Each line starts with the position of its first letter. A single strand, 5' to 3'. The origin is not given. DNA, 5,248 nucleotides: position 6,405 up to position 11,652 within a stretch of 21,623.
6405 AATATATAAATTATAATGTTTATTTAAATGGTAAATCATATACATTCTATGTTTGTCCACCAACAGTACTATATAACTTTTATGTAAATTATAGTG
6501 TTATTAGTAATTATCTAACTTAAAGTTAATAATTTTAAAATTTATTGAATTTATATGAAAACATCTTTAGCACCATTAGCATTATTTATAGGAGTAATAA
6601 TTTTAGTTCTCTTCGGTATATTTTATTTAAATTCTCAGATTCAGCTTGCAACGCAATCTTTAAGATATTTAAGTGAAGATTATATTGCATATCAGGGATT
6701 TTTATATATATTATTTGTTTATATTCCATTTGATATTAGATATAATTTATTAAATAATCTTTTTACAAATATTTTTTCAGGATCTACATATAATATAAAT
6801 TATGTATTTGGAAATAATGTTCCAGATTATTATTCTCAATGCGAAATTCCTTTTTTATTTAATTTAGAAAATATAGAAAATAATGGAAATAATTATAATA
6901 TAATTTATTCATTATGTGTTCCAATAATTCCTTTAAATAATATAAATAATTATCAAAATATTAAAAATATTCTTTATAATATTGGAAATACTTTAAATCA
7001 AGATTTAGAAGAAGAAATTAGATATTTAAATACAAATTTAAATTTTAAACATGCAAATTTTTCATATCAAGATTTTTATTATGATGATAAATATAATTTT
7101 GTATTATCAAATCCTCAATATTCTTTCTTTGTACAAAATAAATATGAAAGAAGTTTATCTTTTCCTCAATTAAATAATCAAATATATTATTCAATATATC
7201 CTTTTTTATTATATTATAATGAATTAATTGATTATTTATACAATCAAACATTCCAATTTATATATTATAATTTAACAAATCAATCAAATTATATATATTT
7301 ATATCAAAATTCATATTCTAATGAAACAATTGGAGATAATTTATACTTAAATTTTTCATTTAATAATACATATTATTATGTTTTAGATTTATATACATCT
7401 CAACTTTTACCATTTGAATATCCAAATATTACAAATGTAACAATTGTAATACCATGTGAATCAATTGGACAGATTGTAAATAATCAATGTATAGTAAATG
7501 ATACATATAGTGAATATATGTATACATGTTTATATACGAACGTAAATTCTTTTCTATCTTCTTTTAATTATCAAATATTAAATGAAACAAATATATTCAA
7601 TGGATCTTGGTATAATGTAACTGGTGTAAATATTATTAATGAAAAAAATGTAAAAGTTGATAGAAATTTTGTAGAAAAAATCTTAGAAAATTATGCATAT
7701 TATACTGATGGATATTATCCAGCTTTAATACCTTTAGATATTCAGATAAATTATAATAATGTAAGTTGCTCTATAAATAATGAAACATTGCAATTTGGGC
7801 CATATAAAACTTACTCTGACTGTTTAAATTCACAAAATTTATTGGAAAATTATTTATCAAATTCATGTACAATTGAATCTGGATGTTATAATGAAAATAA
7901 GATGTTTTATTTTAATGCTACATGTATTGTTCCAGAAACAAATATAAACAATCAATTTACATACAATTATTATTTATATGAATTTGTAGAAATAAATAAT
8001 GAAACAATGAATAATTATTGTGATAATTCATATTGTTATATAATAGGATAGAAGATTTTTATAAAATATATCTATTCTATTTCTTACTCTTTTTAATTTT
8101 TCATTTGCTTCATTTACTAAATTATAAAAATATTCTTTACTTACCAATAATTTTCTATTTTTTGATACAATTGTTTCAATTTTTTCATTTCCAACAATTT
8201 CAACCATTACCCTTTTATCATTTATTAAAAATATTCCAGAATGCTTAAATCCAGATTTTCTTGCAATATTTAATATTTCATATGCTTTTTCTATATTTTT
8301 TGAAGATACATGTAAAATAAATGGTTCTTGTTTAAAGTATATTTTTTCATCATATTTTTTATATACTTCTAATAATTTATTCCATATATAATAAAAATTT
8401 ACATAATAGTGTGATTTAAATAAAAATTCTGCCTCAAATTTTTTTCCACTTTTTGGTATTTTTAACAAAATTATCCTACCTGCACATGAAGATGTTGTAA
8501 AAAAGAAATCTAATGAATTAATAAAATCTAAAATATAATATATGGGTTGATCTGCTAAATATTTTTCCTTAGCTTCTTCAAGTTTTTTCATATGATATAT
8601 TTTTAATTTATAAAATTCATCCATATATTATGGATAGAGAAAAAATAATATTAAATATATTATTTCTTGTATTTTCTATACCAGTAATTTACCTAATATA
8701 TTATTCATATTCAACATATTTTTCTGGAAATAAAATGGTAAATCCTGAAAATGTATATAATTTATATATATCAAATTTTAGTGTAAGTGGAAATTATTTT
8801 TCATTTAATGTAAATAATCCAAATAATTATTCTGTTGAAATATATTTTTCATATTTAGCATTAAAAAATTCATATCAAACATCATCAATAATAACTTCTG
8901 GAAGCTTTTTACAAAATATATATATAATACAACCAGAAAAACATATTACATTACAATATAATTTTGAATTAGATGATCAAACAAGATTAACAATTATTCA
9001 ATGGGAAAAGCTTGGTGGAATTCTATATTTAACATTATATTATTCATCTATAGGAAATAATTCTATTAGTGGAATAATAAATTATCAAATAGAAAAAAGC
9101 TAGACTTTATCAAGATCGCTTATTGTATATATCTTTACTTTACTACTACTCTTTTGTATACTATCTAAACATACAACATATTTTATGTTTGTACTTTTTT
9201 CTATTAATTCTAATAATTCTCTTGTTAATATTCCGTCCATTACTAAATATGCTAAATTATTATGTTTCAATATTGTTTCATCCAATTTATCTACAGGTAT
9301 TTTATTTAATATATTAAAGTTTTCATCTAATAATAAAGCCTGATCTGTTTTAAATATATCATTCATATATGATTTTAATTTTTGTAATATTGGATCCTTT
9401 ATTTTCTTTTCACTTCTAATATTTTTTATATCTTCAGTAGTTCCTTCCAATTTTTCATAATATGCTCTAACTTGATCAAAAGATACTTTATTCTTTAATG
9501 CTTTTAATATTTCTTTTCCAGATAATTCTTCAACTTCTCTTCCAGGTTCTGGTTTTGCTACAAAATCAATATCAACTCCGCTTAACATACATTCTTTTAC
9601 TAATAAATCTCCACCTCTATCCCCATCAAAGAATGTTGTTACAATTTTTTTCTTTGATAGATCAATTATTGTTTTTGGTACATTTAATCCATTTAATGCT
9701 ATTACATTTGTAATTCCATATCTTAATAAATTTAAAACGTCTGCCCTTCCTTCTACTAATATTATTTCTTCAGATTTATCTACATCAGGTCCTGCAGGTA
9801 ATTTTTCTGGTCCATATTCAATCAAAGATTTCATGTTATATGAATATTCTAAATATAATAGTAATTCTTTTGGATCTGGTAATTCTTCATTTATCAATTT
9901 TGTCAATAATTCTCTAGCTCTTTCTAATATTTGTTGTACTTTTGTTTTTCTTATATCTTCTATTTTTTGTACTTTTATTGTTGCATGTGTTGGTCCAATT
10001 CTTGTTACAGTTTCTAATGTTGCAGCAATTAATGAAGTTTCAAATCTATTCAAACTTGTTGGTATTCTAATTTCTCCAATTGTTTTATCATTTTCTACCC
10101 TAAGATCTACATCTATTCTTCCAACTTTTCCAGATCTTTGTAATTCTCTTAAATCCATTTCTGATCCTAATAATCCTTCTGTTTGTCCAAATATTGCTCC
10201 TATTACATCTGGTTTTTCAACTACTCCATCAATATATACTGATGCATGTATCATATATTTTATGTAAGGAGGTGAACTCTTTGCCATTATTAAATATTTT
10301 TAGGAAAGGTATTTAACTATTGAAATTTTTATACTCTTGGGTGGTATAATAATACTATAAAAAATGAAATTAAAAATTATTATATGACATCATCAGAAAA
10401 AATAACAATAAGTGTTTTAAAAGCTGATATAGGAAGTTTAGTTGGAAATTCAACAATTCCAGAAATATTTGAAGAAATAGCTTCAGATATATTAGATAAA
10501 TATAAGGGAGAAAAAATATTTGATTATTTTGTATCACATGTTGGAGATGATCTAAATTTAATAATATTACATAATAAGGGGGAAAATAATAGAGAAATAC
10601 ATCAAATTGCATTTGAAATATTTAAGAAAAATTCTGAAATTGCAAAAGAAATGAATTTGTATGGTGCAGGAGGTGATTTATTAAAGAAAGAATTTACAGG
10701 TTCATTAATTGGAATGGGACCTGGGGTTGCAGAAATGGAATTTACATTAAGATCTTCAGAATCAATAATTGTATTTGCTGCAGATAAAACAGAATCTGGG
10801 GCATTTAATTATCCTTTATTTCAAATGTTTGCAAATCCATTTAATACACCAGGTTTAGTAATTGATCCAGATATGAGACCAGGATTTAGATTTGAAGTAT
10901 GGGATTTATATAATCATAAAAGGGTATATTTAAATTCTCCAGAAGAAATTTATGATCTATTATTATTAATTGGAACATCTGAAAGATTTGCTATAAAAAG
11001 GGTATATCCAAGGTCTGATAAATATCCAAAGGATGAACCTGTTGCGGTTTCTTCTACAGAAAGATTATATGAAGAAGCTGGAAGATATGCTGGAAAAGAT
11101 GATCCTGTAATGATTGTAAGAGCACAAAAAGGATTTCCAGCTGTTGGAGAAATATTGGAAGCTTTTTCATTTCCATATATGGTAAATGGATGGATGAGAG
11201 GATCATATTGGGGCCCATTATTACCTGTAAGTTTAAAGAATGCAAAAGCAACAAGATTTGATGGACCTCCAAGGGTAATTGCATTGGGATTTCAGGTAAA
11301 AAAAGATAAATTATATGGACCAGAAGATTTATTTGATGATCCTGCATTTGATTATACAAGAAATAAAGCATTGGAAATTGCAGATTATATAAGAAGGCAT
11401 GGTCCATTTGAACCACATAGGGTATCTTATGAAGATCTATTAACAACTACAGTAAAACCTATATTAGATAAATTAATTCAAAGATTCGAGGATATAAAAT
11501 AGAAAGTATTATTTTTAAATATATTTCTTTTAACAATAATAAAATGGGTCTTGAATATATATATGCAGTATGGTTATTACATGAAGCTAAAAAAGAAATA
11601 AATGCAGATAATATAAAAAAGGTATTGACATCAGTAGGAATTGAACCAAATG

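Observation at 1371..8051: Nine-gene translationally coupled operon of N-terminally anchored orphan proteins: candidate undescribed surface/pilus-like or host-contact system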

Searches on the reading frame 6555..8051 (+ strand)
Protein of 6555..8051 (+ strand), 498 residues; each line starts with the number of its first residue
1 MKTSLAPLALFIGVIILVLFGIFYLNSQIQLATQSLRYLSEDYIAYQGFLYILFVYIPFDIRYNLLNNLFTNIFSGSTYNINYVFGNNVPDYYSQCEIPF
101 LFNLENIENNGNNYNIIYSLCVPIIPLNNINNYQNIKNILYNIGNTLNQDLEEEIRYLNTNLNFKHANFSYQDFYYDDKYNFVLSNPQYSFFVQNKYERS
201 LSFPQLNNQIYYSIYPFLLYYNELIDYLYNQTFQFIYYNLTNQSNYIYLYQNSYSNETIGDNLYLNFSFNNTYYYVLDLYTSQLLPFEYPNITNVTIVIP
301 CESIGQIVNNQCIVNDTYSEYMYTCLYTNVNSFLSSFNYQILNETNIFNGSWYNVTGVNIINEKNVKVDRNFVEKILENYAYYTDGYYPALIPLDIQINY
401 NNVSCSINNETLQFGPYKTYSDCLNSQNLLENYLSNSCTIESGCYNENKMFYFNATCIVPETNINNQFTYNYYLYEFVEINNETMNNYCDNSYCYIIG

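Call 6: search_protein_families(library=pfam, max_evalue=1, proteins=[window:6555-8051:+])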
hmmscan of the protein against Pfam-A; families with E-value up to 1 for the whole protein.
window:6555-8051:+ (498 aa): 0 families

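Call 7: search_protein_families(library=ncbifam, max_evalue=1, proteins=[window:6555-8051:+])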
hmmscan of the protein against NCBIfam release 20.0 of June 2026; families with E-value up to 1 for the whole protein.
window:6555-8051:+ (498 aa): 2 families
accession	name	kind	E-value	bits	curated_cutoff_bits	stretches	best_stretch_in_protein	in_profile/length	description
TIGR01827.1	gatC_rel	hypoth_equivalog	0.018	15.1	52.1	1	340-387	15-63/73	putative Asp-tRNA(Asn)/Glu-tRNA(Gln) amidotransferase, subunit C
NF000681.0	PRK00034.3-1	equivalog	0.18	11.9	64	1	340-387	20-68/78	Asp-tRNA(Asn) amidotransferase subunit GatC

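Call 52: search_solved_structures(query=A5, max_evalue=10)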
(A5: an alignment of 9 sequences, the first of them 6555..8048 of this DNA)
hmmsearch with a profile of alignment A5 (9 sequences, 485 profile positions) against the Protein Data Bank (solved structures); distinct sequences matched with E-value up to 10: 0.

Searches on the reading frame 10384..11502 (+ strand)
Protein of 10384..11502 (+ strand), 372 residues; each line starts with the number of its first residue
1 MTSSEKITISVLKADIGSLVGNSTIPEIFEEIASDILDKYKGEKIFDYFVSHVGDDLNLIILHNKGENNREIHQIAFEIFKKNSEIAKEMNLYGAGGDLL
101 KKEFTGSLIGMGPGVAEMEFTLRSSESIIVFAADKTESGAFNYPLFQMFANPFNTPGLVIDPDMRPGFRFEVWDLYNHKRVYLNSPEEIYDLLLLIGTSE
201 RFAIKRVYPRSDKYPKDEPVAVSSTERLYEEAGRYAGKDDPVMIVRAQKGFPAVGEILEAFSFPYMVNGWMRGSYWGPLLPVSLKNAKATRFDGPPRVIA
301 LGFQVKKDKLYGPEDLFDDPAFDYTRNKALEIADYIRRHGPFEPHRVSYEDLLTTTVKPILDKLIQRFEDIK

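Call 93: search_protein_families(library=pfam, max_evalue=0.001, proteins=[window:10384-11502:+])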
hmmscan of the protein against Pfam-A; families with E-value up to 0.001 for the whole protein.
window:10384-11502:+ (372 aa): 1 family
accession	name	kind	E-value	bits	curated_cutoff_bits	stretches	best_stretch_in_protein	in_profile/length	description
PF01950.21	FBPase_3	-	2.9e-154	514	25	1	6-369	1-361/361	Fructose-1,6-bisphosphatase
